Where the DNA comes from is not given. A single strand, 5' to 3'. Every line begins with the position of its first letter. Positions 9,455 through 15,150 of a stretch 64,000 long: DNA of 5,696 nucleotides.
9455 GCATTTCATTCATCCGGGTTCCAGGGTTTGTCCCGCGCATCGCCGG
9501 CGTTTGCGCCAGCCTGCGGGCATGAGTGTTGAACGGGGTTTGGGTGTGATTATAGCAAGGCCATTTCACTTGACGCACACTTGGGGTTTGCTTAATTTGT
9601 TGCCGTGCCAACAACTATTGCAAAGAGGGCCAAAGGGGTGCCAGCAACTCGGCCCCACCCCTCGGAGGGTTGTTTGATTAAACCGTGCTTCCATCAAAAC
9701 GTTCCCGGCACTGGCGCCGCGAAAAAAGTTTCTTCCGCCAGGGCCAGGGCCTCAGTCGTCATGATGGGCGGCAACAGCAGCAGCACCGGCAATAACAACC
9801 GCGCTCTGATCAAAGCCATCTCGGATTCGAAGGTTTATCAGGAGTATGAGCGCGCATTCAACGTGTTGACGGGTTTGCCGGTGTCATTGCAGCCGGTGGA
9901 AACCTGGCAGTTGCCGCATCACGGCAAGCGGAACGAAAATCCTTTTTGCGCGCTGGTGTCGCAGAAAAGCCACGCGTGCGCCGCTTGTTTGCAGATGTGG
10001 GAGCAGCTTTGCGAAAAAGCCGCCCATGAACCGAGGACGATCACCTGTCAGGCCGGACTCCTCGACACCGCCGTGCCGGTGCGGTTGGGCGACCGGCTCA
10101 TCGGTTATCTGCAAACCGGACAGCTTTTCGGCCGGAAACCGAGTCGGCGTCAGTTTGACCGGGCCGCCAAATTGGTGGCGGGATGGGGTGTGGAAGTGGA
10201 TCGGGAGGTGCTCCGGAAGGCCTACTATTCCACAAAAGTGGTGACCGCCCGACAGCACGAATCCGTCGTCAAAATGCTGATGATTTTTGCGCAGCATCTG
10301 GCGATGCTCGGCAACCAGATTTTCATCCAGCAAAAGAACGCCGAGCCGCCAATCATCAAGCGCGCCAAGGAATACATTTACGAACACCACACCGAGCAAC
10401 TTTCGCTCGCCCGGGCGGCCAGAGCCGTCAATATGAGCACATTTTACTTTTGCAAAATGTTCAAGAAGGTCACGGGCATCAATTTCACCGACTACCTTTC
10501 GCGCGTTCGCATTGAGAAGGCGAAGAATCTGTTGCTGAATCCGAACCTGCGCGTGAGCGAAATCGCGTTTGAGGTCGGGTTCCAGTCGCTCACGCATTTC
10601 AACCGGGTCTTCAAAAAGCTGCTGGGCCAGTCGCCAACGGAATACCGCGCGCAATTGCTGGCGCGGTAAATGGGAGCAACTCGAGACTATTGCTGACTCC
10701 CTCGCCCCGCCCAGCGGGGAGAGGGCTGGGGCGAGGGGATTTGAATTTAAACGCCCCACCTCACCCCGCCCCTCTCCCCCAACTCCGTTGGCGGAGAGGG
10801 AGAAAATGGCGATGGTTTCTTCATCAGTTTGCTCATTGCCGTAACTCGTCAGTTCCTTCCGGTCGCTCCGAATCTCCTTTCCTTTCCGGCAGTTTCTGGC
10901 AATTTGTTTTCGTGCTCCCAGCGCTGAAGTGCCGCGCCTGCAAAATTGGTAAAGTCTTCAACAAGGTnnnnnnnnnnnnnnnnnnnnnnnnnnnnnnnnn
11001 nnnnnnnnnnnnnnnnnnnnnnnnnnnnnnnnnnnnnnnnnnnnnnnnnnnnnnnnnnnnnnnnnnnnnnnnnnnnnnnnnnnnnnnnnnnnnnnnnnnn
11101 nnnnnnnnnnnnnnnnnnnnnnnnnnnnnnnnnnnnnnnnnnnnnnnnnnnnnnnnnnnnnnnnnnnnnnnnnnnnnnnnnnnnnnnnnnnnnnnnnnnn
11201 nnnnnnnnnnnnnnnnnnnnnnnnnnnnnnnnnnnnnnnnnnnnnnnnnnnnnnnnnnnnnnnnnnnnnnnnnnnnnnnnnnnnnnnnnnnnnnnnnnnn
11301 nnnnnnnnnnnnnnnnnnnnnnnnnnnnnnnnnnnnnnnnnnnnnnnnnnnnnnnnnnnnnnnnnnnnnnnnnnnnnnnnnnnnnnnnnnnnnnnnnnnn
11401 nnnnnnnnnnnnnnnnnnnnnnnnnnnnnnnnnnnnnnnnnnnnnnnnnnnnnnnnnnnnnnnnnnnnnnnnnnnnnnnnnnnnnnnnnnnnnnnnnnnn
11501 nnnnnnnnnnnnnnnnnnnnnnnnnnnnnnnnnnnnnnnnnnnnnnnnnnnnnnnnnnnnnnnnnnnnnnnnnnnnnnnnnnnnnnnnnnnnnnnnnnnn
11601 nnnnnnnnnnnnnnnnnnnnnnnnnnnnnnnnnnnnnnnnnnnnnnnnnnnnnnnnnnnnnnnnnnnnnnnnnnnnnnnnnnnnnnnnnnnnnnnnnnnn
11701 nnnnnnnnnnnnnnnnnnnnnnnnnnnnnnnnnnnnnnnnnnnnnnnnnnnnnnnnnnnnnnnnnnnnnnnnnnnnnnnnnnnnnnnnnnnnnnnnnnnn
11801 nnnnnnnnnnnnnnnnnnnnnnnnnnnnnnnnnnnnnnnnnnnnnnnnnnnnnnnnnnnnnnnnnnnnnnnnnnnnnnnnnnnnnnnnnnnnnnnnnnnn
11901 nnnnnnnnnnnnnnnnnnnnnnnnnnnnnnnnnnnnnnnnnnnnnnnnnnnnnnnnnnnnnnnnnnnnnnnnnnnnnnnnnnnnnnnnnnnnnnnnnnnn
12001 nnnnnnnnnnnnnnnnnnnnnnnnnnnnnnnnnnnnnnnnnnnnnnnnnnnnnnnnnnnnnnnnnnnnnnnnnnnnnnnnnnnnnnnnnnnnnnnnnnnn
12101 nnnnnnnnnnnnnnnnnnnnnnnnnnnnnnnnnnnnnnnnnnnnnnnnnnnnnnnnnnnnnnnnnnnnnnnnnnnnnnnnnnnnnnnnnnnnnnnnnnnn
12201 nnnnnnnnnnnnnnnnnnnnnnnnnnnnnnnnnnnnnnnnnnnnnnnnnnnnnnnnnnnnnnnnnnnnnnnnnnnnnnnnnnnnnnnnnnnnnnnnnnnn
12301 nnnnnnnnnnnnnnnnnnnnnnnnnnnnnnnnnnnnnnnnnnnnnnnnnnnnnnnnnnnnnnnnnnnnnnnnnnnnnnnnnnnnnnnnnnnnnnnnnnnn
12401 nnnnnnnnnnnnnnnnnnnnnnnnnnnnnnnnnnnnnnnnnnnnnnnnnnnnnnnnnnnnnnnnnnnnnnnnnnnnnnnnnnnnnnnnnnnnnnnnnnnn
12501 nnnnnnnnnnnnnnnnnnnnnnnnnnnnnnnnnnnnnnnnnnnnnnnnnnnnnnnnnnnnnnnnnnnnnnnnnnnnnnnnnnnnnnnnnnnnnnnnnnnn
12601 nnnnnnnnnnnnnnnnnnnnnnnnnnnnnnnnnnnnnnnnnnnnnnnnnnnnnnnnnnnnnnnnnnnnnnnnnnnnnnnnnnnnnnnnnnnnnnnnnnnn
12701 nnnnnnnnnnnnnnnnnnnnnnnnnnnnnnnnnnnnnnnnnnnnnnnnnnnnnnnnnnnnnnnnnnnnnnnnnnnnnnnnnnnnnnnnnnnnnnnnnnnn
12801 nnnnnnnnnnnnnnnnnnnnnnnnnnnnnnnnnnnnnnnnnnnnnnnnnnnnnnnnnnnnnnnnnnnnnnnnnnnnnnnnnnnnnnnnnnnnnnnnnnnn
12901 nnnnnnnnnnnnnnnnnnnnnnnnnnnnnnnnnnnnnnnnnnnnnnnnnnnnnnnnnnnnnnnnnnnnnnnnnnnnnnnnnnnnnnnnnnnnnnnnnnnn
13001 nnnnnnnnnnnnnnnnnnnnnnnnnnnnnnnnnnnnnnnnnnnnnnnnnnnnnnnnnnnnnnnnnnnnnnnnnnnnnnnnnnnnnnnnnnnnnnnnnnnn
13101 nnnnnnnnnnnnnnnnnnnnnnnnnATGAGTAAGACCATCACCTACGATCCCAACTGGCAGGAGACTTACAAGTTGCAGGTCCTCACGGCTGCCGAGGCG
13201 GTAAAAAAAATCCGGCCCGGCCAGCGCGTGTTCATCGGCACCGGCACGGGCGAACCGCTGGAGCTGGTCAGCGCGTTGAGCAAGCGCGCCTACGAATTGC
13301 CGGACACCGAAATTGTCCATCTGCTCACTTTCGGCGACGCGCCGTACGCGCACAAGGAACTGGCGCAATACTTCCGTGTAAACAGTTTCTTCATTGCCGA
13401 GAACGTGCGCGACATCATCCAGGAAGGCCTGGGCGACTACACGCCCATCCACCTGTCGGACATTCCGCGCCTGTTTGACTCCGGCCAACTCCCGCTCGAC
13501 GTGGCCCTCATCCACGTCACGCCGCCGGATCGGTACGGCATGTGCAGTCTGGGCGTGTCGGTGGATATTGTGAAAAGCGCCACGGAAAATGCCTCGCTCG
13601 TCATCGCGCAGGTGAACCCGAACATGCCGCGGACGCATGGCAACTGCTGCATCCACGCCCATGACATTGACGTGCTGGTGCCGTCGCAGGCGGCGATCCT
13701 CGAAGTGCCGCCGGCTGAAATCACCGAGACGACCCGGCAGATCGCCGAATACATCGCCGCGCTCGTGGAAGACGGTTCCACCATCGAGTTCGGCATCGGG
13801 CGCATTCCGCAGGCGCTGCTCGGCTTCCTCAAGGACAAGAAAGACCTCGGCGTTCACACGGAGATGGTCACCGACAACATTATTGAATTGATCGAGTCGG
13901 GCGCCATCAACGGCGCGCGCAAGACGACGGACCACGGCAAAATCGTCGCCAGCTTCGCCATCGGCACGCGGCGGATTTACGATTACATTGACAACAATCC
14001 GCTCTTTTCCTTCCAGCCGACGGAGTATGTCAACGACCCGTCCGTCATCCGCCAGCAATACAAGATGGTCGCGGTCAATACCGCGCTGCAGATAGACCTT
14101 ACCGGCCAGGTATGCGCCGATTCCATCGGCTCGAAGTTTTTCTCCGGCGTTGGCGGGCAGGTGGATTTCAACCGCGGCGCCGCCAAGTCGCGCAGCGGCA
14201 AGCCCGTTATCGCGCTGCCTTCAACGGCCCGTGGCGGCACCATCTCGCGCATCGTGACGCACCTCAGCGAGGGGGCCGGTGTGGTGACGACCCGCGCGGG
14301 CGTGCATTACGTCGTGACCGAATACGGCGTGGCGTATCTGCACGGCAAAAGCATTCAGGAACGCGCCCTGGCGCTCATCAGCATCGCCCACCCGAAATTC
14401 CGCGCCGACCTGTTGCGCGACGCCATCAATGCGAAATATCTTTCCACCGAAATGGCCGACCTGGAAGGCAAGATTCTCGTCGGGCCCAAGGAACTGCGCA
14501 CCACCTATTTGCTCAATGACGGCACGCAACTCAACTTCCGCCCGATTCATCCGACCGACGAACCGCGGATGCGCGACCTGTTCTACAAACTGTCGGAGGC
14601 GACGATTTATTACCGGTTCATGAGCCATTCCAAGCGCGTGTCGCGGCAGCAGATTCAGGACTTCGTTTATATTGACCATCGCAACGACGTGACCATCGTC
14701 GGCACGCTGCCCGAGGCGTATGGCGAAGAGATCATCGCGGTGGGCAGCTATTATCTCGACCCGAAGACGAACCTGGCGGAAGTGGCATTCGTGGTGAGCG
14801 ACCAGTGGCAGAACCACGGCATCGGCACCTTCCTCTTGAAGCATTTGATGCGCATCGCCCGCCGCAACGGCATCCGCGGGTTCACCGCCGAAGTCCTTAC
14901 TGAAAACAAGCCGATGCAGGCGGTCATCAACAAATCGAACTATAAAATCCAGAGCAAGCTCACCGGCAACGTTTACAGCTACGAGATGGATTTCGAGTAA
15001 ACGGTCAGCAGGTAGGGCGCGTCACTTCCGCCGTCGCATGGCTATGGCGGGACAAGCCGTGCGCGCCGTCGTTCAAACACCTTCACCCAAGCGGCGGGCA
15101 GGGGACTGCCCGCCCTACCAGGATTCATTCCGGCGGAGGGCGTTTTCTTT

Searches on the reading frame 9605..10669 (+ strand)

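Call 52: search_protein_families(library=pfam, proteins=[window:9605-10669:+], max_evalue=0.00001)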
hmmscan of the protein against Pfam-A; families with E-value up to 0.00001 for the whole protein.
window:9605-10669:+ (354 aa): 3 families
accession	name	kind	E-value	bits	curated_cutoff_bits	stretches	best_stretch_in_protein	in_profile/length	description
PF12833.13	HTH_18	-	1.2e-26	93.2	33.6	1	272-349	2-79/80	Helix-turn-helix domain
PF10114.15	PocR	-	3e-23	82.8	23.9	1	74-235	4-160/162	Sensory domain found in PocR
PF00165.29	HTH_AraC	-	1.6e-19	70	26.6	1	313-348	7-41/42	Bacterial regulatory helix-turn-helix proteins, AraC family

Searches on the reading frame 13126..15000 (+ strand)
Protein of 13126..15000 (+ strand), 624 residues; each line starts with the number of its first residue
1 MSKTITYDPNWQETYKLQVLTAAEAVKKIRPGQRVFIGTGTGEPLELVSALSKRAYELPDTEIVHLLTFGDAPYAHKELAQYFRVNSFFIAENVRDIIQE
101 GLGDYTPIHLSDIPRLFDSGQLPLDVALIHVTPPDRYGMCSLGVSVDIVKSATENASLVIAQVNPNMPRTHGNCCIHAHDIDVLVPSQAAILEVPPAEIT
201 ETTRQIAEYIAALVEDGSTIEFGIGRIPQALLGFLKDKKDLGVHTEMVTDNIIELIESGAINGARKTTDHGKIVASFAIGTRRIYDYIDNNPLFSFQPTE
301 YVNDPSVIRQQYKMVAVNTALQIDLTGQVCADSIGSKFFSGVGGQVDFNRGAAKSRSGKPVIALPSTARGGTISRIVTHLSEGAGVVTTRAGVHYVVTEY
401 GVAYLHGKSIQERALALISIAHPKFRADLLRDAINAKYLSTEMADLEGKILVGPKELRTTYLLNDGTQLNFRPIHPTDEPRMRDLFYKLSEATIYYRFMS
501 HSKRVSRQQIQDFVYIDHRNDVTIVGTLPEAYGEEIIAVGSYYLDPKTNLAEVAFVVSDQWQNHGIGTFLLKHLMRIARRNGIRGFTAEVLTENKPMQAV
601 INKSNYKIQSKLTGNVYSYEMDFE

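Call 52: search_protein_families(library=pfam, proteins=[window:13126-15000:+], max_evalue=0.00001)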
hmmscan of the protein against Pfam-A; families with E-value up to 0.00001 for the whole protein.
window:13126-15000:+ (624 aa): 4 families
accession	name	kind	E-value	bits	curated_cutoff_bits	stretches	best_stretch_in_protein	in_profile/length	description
PF13336.12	AcetylCoA_hyd_C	-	2.2e-65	219.7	23.7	1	280-432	1-153/154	Acetyl-CoA hydrolase/transferase C-terminal domain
PF02550.21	AcetylCoA_hydro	-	1.1e-26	94.5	24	1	25-185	21-187/198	Acetyl-CoA hydrolase/transferase N-terminal domain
PF00583.31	Acetyltransf_1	-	2.5e-10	41.1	20.7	1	513-601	22-111/116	Acetyltransferase (GNAT) family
PF13302.13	Acetyltransf_3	-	8.2e-07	30.2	25.4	1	469-604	2-135/138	Acetyltransferase (GNAT) domain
